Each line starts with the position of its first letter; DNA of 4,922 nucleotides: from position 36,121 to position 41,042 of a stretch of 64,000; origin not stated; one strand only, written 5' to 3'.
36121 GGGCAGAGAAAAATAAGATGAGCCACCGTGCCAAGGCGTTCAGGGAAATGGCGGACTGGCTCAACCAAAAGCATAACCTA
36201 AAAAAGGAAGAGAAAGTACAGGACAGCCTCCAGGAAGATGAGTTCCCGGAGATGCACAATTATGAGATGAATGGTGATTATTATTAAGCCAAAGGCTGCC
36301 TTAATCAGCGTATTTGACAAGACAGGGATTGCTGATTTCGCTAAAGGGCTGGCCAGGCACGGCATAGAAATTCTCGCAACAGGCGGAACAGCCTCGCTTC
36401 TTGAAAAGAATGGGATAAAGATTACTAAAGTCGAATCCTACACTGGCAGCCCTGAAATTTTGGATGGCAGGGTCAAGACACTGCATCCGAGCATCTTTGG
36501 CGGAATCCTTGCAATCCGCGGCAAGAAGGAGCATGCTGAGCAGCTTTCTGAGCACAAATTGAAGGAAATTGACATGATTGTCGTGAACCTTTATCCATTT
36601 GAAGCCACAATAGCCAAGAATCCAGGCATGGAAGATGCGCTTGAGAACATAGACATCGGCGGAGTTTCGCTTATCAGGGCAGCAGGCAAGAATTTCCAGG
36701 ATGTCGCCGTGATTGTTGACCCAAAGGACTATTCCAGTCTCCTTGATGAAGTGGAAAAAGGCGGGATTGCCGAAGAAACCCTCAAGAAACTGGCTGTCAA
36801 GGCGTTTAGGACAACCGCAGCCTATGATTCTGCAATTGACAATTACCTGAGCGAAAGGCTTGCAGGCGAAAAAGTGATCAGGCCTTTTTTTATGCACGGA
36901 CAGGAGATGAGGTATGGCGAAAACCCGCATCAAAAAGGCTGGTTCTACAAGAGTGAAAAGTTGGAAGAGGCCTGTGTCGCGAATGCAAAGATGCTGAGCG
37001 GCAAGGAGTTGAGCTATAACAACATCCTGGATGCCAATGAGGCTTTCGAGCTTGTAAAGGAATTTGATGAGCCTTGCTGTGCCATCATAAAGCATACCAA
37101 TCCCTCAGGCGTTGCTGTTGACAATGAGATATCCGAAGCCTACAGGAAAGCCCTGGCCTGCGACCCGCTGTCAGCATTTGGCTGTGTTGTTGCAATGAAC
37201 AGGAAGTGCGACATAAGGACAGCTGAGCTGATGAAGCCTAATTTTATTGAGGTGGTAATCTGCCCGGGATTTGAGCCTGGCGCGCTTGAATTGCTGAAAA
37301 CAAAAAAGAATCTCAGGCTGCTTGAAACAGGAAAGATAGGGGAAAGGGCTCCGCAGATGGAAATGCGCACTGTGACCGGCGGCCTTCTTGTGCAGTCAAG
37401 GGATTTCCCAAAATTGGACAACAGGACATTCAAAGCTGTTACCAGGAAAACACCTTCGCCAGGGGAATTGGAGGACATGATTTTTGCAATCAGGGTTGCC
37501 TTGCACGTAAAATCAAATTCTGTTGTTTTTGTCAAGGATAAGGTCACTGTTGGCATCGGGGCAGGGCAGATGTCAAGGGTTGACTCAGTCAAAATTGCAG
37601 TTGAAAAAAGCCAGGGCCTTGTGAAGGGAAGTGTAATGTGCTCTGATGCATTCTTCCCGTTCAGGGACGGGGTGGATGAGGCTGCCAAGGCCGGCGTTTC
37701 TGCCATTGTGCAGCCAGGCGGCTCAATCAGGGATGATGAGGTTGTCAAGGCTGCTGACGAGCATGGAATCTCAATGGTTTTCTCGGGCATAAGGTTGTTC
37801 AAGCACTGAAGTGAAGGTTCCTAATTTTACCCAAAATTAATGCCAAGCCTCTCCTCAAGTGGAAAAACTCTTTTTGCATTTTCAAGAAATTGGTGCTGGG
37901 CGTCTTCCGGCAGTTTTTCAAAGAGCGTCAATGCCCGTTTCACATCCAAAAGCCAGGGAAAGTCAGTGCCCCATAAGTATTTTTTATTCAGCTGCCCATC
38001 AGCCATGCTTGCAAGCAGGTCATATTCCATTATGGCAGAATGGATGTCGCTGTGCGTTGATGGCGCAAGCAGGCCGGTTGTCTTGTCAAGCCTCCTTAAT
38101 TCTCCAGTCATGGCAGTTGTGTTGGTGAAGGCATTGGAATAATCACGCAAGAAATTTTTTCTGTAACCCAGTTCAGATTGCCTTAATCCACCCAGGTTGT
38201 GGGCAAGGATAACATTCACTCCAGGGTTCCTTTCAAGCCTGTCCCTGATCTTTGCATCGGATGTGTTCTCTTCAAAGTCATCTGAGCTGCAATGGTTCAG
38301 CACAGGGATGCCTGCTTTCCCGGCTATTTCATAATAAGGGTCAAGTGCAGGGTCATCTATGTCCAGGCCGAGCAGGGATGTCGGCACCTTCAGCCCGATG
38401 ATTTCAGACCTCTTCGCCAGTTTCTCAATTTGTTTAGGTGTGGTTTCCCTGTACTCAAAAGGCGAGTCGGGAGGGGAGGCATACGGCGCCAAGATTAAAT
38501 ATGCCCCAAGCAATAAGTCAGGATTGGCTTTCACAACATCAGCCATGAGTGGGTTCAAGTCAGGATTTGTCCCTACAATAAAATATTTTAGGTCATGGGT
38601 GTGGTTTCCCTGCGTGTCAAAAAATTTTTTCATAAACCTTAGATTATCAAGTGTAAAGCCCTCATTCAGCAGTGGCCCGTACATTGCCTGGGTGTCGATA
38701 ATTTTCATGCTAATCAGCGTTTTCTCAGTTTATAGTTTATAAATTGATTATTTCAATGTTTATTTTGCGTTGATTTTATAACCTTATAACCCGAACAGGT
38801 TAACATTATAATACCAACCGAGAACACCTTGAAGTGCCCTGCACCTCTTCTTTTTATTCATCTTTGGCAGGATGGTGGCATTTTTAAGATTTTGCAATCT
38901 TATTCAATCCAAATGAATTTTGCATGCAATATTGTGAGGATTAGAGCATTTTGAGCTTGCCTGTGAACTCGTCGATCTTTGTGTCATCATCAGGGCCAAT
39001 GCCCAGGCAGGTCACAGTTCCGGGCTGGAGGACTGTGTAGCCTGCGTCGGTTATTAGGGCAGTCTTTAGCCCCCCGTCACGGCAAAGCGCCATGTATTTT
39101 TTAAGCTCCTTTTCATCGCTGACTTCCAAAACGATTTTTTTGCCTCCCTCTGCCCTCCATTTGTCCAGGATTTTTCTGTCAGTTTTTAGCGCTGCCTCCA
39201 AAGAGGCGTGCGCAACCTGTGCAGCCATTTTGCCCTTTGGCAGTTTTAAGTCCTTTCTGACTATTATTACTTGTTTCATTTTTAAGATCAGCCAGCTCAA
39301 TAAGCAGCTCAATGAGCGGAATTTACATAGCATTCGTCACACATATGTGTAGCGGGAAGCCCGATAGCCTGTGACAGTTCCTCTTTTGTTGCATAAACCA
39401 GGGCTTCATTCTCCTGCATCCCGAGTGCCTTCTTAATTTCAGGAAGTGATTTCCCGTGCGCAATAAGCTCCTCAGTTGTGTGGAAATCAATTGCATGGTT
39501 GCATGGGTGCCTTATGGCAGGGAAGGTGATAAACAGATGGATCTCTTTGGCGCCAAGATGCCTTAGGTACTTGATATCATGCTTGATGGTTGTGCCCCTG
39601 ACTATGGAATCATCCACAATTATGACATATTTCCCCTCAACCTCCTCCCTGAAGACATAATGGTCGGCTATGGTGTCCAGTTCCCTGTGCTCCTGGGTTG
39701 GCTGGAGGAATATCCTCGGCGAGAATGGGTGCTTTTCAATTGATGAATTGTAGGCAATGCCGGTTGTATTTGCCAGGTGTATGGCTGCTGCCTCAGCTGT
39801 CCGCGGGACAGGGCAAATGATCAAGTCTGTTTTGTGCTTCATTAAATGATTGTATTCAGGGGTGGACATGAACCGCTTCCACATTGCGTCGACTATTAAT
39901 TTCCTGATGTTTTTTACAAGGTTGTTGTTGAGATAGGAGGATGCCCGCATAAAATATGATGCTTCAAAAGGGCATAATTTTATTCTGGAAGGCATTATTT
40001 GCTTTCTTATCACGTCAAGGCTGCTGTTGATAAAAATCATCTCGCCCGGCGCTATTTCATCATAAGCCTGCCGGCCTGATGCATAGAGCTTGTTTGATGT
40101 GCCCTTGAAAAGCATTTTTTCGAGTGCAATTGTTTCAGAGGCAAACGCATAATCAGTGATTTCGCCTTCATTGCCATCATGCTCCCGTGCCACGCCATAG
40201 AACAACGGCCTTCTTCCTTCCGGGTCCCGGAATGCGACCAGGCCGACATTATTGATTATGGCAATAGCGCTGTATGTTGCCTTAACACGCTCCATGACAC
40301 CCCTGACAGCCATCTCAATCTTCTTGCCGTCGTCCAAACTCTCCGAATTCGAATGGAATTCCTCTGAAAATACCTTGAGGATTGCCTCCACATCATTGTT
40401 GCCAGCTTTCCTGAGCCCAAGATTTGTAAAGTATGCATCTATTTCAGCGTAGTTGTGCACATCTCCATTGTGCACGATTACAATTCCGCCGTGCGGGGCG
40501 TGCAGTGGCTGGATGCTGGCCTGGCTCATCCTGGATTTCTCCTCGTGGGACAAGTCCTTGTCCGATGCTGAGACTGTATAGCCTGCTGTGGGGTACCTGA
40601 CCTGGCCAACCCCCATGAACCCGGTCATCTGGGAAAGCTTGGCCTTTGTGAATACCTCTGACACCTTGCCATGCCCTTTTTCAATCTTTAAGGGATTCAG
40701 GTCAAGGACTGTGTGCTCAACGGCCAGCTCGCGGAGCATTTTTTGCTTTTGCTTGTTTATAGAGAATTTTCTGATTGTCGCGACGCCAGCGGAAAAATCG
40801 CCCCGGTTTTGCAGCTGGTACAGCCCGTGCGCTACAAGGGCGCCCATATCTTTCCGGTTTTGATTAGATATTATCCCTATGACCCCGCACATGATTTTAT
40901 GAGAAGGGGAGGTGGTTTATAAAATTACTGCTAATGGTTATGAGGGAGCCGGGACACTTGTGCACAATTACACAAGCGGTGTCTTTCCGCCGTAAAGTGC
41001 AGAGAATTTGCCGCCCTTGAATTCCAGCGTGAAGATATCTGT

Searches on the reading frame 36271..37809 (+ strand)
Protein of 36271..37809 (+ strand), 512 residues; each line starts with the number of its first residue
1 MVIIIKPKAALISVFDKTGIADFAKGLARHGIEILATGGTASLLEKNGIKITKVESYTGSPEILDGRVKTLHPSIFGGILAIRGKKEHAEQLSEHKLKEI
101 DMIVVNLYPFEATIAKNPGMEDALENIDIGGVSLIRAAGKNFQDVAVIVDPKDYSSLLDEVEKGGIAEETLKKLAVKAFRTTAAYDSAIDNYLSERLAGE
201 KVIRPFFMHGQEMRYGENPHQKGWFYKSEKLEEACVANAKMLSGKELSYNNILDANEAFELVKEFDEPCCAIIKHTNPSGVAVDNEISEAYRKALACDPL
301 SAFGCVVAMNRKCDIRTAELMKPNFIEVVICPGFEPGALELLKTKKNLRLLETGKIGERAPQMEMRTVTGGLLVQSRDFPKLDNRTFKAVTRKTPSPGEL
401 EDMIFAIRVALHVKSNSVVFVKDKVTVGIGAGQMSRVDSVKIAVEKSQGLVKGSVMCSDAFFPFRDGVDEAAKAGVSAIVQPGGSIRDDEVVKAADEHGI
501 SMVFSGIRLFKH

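Call 54: search_protein_families(library=pfam, proteins=[window:36271-37809:+], max_evalue=0.00001)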
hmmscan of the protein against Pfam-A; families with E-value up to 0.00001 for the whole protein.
window:36271-37809:+ (512 aa): 2 families
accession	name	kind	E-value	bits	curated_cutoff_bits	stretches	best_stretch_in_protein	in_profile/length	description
PF01808.24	AICARFT_IMPCHas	-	1.4e-119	399.6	25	1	138-446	1-311/311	AICARFT/IMPCHase bienzyme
PF02142.27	MGS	-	5.9e-23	81.3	24.1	1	19-132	1-93/94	MGS-like domain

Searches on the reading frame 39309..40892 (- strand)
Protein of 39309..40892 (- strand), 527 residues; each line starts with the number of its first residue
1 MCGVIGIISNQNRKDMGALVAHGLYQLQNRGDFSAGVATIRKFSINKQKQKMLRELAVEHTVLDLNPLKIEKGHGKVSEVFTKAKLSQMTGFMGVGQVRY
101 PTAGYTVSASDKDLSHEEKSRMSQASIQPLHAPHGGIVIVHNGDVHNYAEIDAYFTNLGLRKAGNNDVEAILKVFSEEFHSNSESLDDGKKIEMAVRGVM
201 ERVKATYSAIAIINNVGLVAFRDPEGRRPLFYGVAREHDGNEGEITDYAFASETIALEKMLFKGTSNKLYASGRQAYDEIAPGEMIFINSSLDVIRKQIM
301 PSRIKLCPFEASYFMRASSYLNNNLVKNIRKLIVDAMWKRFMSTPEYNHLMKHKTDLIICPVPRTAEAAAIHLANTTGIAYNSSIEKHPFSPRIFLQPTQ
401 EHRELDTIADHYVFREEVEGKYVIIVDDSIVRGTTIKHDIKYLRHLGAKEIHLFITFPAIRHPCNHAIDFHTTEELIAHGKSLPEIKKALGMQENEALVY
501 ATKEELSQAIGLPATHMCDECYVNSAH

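Call 54: search_protein_families(library=pfam, proteins=[window:39309-40892:-], max_evalue=0.00001)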
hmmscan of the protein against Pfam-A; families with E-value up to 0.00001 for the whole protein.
window:39309-40892:- (527 aa): 2 families
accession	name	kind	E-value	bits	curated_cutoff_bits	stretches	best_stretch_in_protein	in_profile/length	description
PF13537.11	GATase_7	-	4.5e-11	43.3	25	1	122-257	8-121/123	Glutamine amidotransferase domain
PF13522.11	GATase_6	-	3e-09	37.4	27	1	124-235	26-121/130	Glutamine amidotransferase domain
